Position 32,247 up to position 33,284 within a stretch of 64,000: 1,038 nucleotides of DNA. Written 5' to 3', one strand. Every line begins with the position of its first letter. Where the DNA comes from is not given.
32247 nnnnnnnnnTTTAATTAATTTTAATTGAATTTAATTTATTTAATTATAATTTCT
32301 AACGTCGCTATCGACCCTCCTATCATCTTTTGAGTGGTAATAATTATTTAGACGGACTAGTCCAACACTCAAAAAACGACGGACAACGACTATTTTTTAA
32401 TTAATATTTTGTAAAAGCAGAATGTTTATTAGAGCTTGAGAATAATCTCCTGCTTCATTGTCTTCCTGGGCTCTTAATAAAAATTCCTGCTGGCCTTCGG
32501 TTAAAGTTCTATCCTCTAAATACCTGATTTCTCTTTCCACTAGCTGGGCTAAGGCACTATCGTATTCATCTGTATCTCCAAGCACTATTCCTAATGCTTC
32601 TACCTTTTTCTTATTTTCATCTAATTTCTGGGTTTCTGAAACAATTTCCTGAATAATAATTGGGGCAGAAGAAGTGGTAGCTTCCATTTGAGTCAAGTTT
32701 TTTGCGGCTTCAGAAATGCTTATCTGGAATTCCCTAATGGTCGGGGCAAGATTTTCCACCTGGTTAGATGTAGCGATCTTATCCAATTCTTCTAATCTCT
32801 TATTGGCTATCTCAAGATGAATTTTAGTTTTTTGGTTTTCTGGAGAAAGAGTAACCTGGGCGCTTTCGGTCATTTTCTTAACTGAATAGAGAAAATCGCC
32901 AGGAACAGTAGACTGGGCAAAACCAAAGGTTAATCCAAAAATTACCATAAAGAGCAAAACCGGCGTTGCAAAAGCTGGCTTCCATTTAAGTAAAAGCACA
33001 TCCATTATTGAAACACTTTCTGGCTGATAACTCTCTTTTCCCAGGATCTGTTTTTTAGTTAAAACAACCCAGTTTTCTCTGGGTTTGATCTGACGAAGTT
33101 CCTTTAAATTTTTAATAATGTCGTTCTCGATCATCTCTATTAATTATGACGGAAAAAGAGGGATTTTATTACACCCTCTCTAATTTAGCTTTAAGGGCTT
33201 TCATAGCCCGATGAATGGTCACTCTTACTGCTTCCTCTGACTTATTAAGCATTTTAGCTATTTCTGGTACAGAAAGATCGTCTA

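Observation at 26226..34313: HTH protein - ECF sigma - anti-sigma-like - giant surface protein - FN3/PG-binding protein: a self-regulated surface-layer module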

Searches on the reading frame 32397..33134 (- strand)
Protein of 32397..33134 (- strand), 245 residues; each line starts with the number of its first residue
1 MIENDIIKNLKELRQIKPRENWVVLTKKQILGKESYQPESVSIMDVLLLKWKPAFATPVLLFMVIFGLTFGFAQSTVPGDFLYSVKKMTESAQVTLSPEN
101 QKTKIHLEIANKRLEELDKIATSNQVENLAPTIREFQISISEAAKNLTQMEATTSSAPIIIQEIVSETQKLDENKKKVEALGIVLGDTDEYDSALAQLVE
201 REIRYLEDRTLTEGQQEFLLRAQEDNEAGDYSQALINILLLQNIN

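Call 4: search_protein_families(library=pfam, proteins=[window:32397-33134:-], max_evalue=0.01)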
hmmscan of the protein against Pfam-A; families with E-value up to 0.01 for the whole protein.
window:32397-33134:- (245 aa): 1 family
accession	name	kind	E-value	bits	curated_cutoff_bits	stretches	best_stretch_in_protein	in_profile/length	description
PF18915.5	DUF5667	-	1.2e-15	58.1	27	1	76-179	2-97/99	Domain of unknown function (DUF5667)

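Call 5: search_protein_families(library=ncbifam, proteins=[window:32397-33134:-], max_evalue=0.01)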
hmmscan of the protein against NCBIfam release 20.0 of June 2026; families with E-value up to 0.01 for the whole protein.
window:32397-33134:- (245 aa): 3 families
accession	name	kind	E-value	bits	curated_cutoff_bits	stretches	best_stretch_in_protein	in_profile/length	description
NF047516.1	LA_3659_fam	equivalog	0.0052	16.4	36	1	105-181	58-132/221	LA_3659 family protein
NF047514.1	SpiroCoCo_N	equivalog_domain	0.0052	16.4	75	1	105-181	58-132/221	SpiroCoCo family coiled-coil protein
NF006411.0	PRK08655.1-5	equivalog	0.0067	15.3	464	1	84-188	317-421/443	prephenate dehydrogenase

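Call 54: search_solved_structures(query=window:32397-33134:-, max_evalue=10)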
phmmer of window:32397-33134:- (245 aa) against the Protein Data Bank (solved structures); distinct sequences matched with E-value up to 10: 0.

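Call 56: search_protein_families(library=pfam, proteins=[window:32397-33134:-], max_evalue=10)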
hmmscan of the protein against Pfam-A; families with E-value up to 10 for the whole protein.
window:32397-33134:- (245 aa): 6 families
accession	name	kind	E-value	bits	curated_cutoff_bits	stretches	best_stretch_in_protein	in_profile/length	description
PF18915.5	DUF5667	-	1.2e-15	58.1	27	1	76-179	2-97/99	Domain of unknown function (DUF5667)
PF06791.18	TMP_2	-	0.062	13.4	30.2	1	121-209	113-202/208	Prophage tail length tape measure protein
PF09456.16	RcsC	-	0.079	13.3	25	1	33-90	25-82/91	RcsC Alpha-Beta-Loop (ABL)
PF04316.19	FlgM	-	1.7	9.3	25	1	137-166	2-31/55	Anti-sigma-28 factor, FlgM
PF10732.14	DUF2524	-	2.8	8.8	25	1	101-130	40-69/84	Protein of unknown function (DUF2524)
PF20883.3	Kbp-5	-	6.7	7.3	31.1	1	153-237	36-111/124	KNL (Kinetochore null) Binding Protein 5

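Call 74: find_homologous_proteins(query=window:32397-33134:-, max_evalue=0.001)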
Query window:32397-33134:- (245 aa): 134 proteins with E <= 0.001 among 592 candidates; the best 120 are listed.
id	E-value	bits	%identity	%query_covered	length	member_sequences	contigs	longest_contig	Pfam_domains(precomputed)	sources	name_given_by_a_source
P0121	7.4e-149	511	100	100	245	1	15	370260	PF18915.6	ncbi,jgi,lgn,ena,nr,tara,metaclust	ncbi:MAG TPA: DUF5667 domain-containing protein [Candidatus Parcubacteria bacterium]|jgi:hypothetica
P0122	4.2e-77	277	58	98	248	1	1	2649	PF18915.6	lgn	-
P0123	2.5e-64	235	52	98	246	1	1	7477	PF18915.6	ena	-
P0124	9.6e-62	227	52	98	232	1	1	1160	PF18915.6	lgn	-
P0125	1.4e-61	226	52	99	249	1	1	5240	PF18915.6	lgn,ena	-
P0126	2.7e-61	225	50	98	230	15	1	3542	PF18915.6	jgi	-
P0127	1.8e-60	222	52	100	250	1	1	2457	PF18915.6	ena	-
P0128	2.8e-60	222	50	99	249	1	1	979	PF18915.6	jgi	-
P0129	5.8e-60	221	52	98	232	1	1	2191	PF18915.6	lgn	-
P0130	9.4e-60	220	51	99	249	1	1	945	PF18915.6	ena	-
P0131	4.5e-59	218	52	96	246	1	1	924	PF18915.6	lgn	-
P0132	3.6e-58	215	47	98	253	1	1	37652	PF18915.6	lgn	-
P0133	4.3e-58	215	52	99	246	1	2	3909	PF18915.6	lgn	-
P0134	8.3e-58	214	51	99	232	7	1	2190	PF18915.6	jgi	-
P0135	9.7e-58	214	50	100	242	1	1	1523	PF18915.6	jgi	jgi:hypothetical protein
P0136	1.5e-57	213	50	100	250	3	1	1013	PF18915.6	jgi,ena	-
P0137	3.6e-57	212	50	99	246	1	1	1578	PF18915.6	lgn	-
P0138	4.5e-57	211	50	98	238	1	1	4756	PF18915.6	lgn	-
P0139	7.7e-57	211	50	99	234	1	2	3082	PF18915.6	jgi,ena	-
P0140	8.2e-57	211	50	99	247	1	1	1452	PF18915.6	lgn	-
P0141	1.0e-56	210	50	99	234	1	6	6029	PF18915.6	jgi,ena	-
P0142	1.1e-56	210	50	99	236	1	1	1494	PF18915.6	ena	-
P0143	2.4e-56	209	48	99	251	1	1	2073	PF18915.6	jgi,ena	-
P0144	2.8e-56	209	48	97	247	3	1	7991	PF18915.6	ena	-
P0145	3.0e-56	209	47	99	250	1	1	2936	PF18915.6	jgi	-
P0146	3.4e-56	209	50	98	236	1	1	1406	PF18915.6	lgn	-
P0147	4.4e-56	208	48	99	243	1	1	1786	PF18915.6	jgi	jgi:hypothetical protein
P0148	6.7e-56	208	48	99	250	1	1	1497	PF18915.6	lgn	-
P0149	7.1e-56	207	46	99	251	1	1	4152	PF18915.6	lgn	-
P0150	7.2e-56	207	50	100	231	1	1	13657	PF18915.6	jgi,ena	-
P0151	7.8e-56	207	48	99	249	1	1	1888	PF18915.6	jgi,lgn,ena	-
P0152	1.0e-55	207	51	99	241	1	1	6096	PF18915.6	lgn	-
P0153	2.4e-55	206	50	99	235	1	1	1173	PF18915.6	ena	-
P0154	6.2e-55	204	47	98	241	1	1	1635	PF18915.6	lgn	-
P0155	1.2e-54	204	47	98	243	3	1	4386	PF18915.6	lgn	-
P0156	1.3e-54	203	47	98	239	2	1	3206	PF18915.6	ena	-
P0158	1.9e-54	203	50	98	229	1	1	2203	PF18915.6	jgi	-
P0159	2.0e-54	203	46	98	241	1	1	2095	PF18915.6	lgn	-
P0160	2.1e-54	203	50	98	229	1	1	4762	PF18915.6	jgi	-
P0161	2.4e-54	202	48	98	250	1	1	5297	PF18915.6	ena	-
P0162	2.7e-54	202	49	100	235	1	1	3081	PF18915.6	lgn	-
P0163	2.9e-54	202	51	96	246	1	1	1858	PF18915.6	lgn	-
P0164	3.0e-54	202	49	98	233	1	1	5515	PF18915.6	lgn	-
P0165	3.8e-54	202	46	99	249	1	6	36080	PF18915.6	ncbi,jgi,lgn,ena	-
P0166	6.5e-54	201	47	99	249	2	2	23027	PF18915.6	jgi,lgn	-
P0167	6.8e-54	201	47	98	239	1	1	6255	PF18915.6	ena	-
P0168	1.0e-53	200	47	99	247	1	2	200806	PF18915.6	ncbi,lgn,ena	-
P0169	2.6e-53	199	48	99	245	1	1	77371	PF18915.6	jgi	-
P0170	5.4e-53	198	49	99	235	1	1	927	PF18915.6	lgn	-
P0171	1.1e-52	197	50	98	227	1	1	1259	PF18915.6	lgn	-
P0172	1.2e-52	197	47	99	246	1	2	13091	PF18915.6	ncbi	-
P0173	1.6e-52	197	50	96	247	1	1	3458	PF18915.6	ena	-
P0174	2.0e-52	196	46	98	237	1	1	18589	PF18915.6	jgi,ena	-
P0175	2.2e-52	196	50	98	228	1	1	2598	PF18915.6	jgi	-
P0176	2.3e-52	196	48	99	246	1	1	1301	PF18915.6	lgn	-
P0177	2.5e-52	196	47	99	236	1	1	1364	PF18915.6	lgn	-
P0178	4.5e-52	195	46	98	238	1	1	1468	PF18915.6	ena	-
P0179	8.3e-52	194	45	99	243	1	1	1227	PF18915.6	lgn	-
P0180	9.3e-52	194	45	99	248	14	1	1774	PF18915.6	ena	-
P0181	4.3e-51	192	49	99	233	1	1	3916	PF18915.6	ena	-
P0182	4.7e-51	192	44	99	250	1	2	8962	PF18915.6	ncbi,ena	-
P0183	5.1e-51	192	47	98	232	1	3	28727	PF18915.6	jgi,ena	-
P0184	1.7e-50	190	49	97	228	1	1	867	PF18915.6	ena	-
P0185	1.9e-50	190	49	98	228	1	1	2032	PF18915.6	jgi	jgi:hypothetical protein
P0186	3.7e-50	189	47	93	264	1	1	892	PF18915.6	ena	-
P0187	1.8e-49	187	47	99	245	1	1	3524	PF18915.6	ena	-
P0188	4.2e-49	185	44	99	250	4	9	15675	PF18915.6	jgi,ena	-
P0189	1.3e-48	184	45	96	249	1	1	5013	PF18915.6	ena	-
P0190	1.8e-48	183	46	99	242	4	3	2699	PF18915.6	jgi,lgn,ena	-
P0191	2.3e-48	183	46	99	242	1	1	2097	PF18915.6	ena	-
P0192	5.5e-48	182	45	98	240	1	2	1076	PF18915.6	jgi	-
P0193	5.8e-48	182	45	98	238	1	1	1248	PF18915.6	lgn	-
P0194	6.4e-48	181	45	98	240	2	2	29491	PF18915.6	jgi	-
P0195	7.2e-48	181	45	94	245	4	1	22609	PF18915.6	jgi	-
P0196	7.6e-48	181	47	99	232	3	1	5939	PF18915.6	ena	-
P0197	7.6e-48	181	45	98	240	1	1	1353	PF18915.6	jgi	-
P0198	7.8e-48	181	43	98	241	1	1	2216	PF18915.6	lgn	-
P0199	1.0e-47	181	45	98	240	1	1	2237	PF18915.6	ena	-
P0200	2.2e-47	180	45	98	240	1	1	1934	PF18915.6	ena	-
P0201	2.3e-47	180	45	98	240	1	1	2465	PF18915.6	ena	-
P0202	2.9e-47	179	45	98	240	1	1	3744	PF18915.6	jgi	-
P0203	3.5e-47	179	45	99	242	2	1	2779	PF18915.6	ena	-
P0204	4.7e-47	179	44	98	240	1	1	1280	PF18915.6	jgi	-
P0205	4.7e-47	179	44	98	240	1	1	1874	PF18915.6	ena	-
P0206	5.7e-47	178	45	98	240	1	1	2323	PF18915.6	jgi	-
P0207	6.1e-47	178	45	98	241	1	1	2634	PF18915.6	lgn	-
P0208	6.6e-47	178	44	98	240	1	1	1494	PF18915.6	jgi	-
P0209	9.0e-47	178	44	98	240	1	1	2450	PF18915.6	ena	-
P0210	9.7e-47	178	45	98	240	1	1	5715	PF18915.6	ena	-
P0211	9.7e-47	178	46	93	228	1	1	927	PF18915.6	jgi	-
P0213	1.4e-46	177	44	98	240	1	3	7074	PF18915.6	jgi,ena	-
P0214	1.5e-46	177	45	98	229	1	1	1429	PF18915.6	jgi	jgi:hypothetical protein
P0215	1.8e-46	177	44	98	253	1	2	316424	PF18915.6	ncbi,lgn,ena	-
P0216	2.8e-46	176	44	98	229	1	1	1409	PF18915.6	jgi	jgi:hypothetical protein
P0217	2.9e-46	176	48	99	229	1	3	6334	PF18915.6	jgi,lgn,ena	-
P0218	4.1e-46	176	44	98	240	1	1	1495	PF18915.6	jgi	-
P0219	5.7e-46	175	45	95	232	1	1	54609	PF18915.6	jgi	jgi:hypothetical protein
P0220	6.0e-46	175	46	96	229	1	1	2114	PF18915.6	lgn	-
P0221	9.9e-46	174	42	98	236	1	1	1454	PF18915.6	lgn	-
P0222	1.0e-45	174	44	98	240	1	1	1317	PF18915.6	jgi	-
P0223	1.0e-45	174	42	100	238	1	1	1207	PF18915.6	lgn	-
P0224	1.1e-45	174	44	98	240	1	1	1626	PF18915.6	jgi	-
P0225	4.0e-45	172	45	96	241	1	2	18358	PF18915.6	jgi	jgi:hypothetical protein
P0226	4.7e-45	172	45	98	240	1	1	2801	PF18915.6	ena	-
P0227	6.6e-45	172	42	99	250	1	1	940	PF18915.6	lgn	-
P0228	6.7e-45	172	42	100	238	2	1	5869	PF18915.6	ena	-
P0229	1.1e-44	171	45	97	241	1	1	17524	PF18915.6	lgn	-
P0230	2.5e-44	170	45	98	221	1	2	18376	PF18915.6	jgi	jgi:hypothetical protein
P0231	3.8e-44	169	45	98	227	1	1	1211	PF18915.6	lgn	-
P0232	4.3e-44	169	41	100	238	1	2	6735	PF18915.6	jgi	-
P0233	1.7e-43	167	40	100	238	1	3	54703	PF18915.6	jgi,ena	-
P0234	2.4e-41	160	40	99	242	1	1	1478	PF18915.6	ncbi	-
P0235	4.2e-41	159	40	98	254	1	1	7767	PF18915.6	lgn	-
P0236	7.4e-41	158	44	98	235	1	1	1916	PF18915.6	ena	-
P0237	1.6e-40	157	43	91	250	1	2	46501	PF18915.6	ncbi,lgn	-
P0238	2.3e-40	157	41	100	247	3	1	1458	PF18915.6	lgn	-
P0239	4.8e-40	156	43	98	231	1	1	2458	PF18915.6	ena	-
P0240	4.2e-39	153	43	98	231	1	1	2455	PF18915.6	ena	-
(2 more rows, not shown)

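Call 78: find_homologous_proteins(query=A4, max_evalue=0.001)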
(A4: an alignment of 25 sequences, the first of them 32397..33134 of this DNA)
Query A4 (25 sequences) (245 aa, profile of the alignment): 302 proteins with E <= 0.001 among 8000 candidates; the best 120 are listed.
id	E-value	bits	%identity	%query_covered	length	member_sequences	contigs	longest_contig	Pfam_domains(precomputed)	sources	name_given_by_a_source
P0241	1.3e-90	321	50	98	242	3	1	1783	PF18915.6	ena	-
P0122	4.6e-89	316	58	98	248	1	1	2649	PF18915.6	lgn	-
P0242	1.8e-88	314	49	98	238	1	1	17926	PF18915.6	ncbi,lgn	-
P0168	4.7e-88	313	47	99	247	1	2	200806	PF18915.6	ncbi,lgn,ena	-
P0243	5.3e-88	313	46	98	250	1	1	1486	PF18915.6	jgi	-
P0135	1.5e-87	311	50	100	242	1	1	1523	PF18915.6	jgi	jgi:hypothetical protein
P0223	4.3e-87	310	42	100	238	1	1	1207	PF18915.6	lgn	-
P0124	4.8e-87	310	52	98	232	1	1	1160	PF18915.6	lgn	-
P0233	5.9e-87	309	40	100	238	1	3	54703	PF18915.6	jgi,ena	-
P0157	8.7e-87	309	48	98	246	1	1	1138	-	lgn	-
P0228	2.4e-86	307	42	100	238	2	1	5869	PF18915.6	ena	-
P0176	4.5e-86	306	48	99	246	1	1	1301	PF18915.6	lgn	-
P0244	2.1e-85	304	47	99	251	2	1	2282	PF18915.6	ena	-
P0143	3.4e-85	304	48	99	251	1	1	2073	PF18915.6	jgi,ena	-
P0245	8.7e-85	302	50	99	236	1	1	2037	PF18915.6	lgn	-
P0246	2.1e-84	301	49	98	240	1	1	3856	PF18915.6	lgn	-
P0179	2.6e-84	301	45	99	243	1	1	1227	PF18915.6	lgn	-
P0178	3.3e-84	300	46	98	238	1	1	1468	PF18915.6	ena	-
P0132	4.2e-84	300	47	98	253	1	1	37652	PF18915.6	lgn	-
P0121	6.7e-84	299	100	100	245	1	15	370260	PF18915.6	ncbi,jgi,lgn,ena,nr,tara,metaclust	ncbi:MAG TPA: DUF5667 domain-containing protein [Candidatus Parcubacteria bacterium]|jgi:hypothetica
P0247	8.4e-84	299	47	98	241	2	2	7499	PF18915.6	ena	-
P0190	8.4e-84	299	46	99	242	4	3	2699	PF18915.6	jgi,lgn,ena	-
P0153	8.7e-84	299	50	99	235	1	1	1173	PF18915.6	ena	-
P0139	9.3e-84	299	50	99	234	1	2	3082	PF18915.6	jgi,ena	-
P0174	9.8e-84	299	46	98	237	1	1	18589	PF18915.6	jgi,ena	-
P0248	1.0e-83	299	50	98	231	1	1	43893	PF18915.6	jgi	jgi:ATP-dependent Lon protease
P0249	1.2e-83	299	45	98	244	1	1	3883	PF18915.6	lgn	-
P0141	1.3e-83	298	50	99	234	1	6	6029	PF18915.6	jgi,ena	-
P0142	1.3e-83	298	50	99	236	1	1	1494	PF18915.6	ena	-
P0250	2.9e-83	297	50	99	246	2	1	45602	PF18915.6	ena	-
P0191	4.3e-83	297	46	99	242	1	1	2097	PF18915.6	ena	-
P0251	4.7e-83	297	49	99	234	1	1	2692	PF18915.6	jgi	-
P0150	1.1e-82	295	50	100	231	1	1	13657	PF18915.6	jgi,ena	-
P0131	2.5e-82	294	52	96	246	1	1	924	PF18915.6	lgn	-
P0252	3.2e-82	294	49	98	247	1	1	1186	PF18915.6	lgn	-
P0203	3.3e-82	294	45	99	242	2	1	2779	PF18915.6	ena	-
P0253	3.7e-82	294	48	100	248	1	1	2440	PF18915.6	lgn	-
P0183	5.3e-82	293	47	98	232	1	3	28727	PF18915.6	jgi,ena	-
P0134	6.9e-82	293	51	99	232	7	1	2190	PF18915.6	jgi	-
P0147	8.0e-82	293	48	99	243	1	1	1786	PF18915.6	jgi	jgi:hypothetical protein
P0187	1.1e-81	292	47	99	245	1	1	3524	PF18915.6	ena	-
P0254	1.1e-81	292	50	96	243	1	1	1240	PF18915.6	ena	-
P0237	3.2e-81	291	43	91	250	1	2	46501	PF18915.6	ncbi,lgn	-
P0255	4.4e-81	290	50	98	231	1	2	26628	PF18915.6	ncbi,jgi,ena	-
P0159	4.7e-81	290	46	98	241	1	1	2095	PF18915.6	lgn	-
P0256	5.0e-81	290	49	99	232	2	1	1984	PF18915.6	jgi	-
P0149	5.6e-81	290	46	99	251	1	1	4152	PF18915.6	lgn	-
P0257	8.0e-81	289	50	98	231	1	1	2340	PF18915.6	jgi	-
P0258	8.7e-81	289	45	98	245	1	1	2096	PF18915.6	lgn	-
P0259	1.3e-80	289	48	98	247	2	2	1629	PF18915.6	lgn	-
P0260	2.3e-80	288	42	97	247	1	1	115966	PF18915.6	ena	-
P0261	2.9e-80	287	49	98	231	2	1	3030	PF18915.6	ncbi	-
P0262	4.1e-80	287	43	99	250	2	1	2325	PF18915.6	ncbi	-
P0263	4.3e-80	287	47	98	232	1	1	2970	PF18915.6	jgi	-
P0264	5.9e-80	286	51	98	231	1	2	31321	PF18915.6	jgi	-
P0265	7.6e-80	286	47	98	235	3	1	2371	PF18915.6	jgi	-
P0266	2.4e-79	284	40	98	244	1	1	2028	PF18915.6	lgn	-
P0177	3.2e-79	284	47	99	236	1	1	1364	PF18915.6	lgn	-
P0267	3.5e-79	284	49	98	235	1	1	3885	PF18915.6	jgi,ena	-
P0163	4.7e-79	283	51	96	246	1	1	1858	PF18915.6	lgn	-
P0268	6.2e-79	283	47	98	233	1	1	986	PF18915.6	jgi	-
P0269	6.3e-79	283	46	98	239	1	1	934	PF18915.6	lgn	-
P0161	8.5e-79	283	48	98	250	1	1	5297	PF18915.6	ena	-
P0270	1.3e-78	282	48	95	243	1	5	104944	PF18915.6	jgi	jgi:hypothetical protein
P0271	1.4e-78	282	48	98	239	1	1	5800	PF18915.6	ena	-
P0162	1.5e-78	282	49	100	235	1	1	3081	PF18915.6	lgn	-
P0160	1.7e-78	282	50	98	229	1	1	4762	PF18915.6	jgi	-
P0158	1.9e-78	282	50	98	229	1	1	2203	PF18915.6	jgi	-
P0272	3.5e-78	281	46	98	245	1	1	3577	PF18915.6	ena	-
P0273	6.2e-78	280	47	99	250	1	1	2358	PF18915.6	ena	-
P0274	7.3e-78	280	47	98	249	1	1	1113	PF18915.6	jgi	-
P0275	7.8e-78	279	44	96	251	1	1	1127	PF18915.6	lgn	-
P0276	1.2e-77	279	46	98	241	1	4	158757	PF18915.6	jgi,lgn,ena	-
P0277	1.3e-77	279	48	96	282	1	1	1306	PF18915.6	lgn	-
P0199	1.3e-77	279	45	98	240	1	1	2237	PF18915.6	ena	-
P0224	1.4e-77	279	44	98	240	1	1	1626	PF18915.6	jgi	-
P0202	2.2e-77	278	45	98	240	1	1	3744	PF18915.6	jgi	-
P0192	2.3e-77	278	45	98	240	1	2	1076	PF18915.6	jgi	-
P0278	2.6e-77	278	46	98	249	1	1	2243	PF18915.6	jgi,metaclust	metaclust:\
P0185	2.6e-77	278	49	98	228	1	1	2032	PF18915.6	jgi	jgi:hypothetical protein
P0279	3.0e-77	278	46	98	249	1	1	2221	PF18915.6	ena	-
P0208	3.1e-77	278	44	98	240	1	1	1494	PF18915.6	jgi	-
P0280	3.3e-77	277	48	96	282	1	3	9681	PF18915.6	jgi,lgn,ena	-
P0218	3.6e-77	277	44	98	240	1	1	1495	PF18915.6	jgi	-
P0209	3.6e-77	277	44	98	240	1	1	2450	PF18915.6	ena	-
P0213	3.7e-77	277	44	98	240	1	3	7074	PF18915.6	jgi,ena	-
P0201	4.6e-77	277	45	98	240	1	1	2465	PF18915.6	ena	-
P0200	5.7e-77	277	45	98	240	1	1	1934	PF18915.6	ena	-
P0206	6.5e-77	276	45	98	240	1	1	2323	PF18915.6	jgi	-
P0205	6.9e-77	276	44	98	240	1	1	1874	PF18915.6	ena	-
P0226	7.8e-77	276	45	98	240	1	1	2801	PF18915.6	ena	-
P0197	8.1e-77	276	45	98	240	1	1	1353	PF18915.6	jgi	-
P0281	8.3e-77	276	50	98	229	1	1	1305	PF18915.6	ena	-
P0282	8.5e-77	276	45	98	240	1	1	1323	PF18915.6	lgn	-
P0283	8.9e-77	276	48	96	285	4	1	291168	PF18915.6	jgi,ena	-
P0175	1.2e-76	276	50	98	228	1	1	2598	PF18915.6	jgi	-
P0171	1.4e-76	275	50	98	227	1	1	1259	PF18915.6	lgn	-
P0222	2.0e-76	275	44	98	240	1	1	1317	PF18915.6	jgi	-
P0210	2.4e-76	275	45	98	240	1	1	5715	PF18915.6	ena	-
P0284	2.7e-76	274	42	96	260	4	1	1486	PF18915.6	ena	-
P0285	3.5e-76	274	47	96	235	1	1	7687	PF18915.6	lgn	-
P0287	5.0e-76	274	51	99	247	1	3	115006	PF18915.6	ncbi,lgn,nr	ncbi:MAG: hypothetical protein HYW70_02780 [Candidatus Nealsonbacteria bacterium]|nr:hypothetical pr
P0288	5.1e-76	274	40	96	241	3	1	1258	PF18915.6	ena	-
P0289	5.4e-76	273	38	99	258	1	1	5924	PF18915.6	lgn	-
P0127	5.7e-76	273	52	100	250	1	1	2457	PF18915.6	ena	-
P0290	5.7e-76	273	43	99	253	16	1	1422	PF18915.6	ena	-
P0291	6.7e-76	273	47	98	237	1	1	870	PF18915.6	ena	-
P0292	8.7e-76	273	46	89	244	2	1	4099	PF18915.6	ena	-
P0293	1.2e-75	272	46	98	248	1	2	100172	PF18915.6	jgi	-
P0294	1.6e-75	272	46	98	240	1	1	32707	PF18915.6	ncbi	ncbi:DUF5667 domain-containing protein [Patescibacteria group bacterium]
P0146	1.9e-75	272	50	98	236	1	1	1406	PF18915.6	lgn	-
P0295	2.0e-75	272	45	96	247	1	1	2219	PF18915.6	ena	-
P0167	2.3e-75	271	47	98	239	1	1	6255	PF18915.6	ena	-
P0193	4.0e-75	271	45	98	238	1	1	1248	PF18915.6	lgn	-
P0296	4.8e-75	270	45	98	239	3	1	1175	PF18915.6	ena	-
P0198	4.8e-75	270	43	98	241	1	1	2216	PF18915.6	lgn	-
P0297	4.9e-75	270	44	98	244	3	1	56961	PF18915.6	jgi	jgi:multidrug efflux pump subunit AcrB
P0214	5.0e-75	270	45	98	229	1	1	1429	PF18915.6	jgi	jgi:hypothetical protein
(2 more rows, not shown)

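Call 79: find_encoding_contigs(protein=P0283, flank=6000, max_places=1)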
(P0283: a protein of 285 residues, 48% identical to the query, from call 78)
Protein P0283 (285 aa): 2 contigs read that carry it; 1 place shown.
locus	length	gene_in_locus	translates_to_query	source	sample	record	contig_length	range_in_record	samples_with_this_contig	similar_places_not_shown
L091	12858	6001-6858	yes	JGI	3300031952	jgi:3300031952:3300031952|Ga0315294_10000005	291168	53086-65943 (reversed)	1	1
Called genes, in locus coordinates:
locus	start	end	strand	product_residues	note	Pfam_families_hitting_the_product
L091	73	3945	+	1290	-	PF00633:HHH (faint), PF12836:HHH_3, PF14520:HHH_5 (faint), PF00932:LTD, PF05048:NosD (weak), PF13229:Beta_helix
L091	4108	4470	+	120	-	PF02604:PhdYeFM_antitox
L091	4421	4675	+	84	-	PF05016:ParE_toxin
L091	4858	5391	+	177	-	PF08220:HTH_DeoR (weak)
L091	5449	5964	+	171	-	PF04542:Sigma70_r2, PF08281:Sigma70_r4_2, PF04545:Sigma70_r4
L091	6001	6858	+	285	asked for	PF18915:DUF5667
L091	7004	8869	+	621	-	-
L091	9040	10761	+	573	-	-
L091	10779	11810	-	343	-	PF00672:HAMP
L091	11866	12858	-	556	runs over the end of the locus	PF00496:SBP_bac_5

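Call 80: find_encoding_contigs(protein=P0260, flank=6000, max_places=1)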
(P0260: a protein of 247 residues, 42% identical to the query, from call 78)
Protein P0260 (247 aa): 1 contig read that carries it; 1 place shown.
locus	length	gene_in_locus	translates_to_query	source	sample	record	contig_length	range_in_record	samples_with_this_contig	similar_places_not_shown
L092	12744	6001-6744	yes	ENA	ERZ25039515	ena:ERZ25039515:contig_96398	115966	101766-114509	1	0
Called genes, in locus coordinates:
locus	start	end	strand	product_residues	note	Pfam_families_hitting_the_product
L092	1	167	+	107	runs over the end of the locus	-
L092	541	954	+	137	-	-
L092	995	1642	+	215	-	-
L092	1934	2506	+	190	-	PF00932:LTD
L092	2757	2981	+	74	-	-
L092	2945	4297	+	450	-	-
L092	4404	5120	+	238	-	PF08220:HTH_DeoR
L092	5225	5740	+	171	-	PF04542:Sigma70_r2, PF08281:Sigma70_r4_2, PF04545:Sigma70_r4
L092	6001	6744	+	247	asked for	PF18915:DUF5667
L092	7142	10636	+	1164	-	PF01471:PG_binding_1 (faint)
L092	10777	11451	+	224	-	PF10602:RPN7 (faint), PF13174:TPR_6 (faint), PF07719:TPR_2 (faint), PF13181:TPR_8 (faint), PF00515:TPR_1 (faint), PF14559:TPR_19 (faint), PF13431:TPR_17 (faint), PF23914:TPR_CcmH_CycH (weak), +3 more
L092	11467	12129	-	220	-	PF07719:TPR_2 (faint), PF13181:TPR_8 (faint), PF12895:ANAPC3 (weak), PF13428:TPR_14 (faint)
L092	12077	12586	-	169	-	-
